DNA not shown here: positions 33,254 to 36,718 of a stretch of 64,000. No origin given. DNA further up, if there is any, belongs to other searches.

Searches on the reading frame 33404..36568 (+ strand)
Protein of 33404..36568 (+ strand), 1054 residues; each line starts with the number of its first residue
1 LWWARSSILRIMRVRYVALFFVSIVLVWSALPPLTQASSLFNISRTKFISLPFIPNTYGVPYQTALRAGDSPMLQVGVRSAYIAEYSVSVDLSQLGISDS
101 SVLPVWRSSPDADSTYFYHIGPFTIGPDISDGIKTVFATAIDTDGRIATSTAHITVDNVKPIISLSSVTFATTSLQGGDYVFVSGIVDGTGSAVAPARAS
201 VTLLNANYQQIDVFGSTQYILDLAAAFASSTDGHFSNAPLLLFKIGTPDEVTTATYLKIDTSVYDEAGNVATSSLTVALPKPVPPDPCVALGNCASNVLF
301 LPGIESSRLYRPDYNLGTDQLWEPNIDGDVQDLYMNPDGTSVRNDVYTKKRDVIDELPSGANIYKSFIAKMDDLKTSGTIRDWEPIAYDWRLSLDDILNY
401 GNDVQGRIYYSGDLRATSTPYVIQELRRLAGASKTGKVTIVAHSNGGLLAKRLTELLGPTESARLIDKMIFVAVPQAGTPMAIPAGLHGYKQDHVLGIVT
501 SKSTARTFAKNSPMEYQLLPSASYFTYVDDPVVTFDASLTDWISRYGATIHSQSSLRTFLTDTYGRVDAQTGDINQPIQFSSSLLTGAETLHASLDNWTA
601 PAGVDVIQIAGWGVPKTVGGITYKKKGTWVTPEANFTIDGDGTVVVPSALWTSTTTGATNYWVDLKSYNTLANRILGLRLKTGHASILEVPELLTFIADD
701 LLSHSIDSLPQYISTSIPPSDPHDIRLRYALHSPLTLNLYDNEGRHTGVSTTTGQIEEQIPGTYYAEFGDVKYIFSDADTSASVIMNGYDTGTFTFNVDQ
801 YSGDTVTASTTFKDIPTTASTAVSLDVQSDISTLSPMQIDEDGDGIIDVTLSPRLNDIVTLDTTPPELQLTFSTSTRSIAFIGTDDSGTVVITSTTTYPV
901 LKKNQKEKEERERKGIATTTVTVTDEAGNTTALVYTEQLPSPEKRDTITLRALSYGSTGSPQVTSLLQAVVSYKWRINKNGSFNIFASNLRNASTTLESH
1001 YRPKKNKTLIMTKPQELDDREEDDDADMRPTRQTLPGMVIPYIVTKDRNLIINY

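Call 70: find_related_loci(query=window:33404-36568:+, collection=metagenome_contigs, flank=10000)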
Query window:33404-36568:+ (1054 aa) in metagenome_contigs; peptide patterns used: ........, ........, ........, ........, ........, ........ (x = any residue, [..] = any of these).
581 stretches matched a pattern; 26 encode a relative of the query (tblastn E <= 1e-3); 26 distinct loci.
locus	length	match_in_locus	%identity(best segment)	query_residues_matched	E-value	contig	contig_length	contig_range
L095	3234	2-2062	73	364-1054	0e+0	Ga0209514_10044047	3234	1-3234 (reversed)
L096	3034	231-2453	65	284-1054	0e+0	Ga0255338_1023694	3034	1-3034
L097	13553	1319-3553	62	286-1054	0e+0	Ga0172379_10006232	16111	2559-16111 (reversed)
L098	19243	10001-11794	72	269-866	0e+0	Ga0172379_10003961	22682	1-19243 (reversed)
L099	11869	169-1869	74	293-859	0e+0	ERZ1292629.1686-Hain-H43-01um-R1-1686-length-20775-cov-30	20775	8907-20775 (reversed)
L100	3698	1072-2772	74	293-859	0e+0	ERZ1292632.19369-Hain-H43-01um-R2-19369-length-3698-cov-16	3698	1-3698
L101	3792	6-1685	66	288-848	0e+0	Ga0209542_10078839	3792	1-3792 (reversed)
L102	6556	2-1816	63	450-1054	0e+0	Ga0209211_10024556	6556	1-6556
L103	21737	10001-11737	62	287-865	0e+0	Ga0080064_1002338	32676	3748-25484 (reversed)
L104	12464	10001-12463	64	8-922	0e+0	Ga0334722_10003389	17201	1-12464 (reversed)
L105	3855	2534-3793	73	276-703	0e+0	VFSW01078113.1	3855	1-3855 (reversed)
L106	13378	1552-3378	44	296-899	8e-140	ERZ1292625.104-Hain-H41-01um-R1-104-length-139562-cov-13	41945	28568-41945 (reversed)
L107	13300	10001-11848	42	267-859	3e-133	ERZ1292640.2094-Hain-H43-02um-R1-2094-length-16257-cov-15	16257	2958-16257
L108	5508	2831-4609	42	288-859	2e-133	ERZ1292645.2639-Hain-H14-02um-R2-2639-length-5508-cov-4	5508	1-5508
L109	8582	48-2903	42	5-866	1e-132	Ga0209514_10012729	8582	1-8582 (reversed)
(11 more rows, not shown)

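Call 77: search_protein_families(library=pfam, proteins=[L102:2288-3109:+, L102:3106-3627:+, L102:3635-4234:+, L109:3798-4679:+], max_evalue=0.001)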
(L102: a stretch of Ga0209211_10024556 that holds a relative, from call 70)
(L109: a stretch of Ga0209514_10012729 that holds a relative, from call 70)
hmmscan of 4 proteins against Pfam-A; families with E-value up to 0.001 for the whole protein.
L102:2288-3109:+ (273 aa): 2 families
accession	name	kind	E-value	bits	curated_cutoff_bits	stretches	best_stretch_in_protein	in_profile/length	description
PF01555.25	N6_N4_Mtase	-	6.5e-60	203.3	26.7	1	42-265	1-220/221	DNA methylase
PF03602.21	Cons_hypoth95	-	0.00035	20.7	24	0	24-54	94-126/182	Conserved hypothetical protein 95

L102:3106-3627:+ (173 aa): 1 family
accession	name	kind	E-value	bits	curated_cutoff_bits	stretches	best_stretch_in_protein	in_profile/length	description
PF20472.4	PDDEXK_11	-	0.00064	19.9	23.7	1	82-107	54-81/145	PD-(D/E)XK nuclease superfamily domain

L102:3635-4234:+ (199 aa): 1 family
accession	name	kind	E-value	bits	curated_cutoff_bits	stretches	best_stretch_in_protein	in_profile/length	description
PF03235.19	GmrSD_N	-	2.1e-26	93.7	33.2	1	14-168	4-153/199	GmrSD restriction endonuclease, N-terminal domain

L109:3798-4679:+ (293 aa): 4 families
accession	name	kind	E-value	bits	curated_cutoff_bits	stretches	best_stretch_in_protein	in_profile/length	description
PF04471.18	Mrr_cat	-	2.2e-35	121.7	21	1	148-267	2-115/115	Restriction endonuclease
PF14338.12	Mrr_N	-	5.5e-24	84.6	29.5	1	8-91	3-86/87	Mrr N-terminal domain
PF22722.2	NA-iREase1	-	3e-06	27.6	27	1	181-258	21-99/106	NACHT-associated inactive Restriction Endonuclease 1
PF13156.12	Mrr_cat_2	-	0.00012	22.4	22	1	181-269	26-116/127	Restriction endonuclease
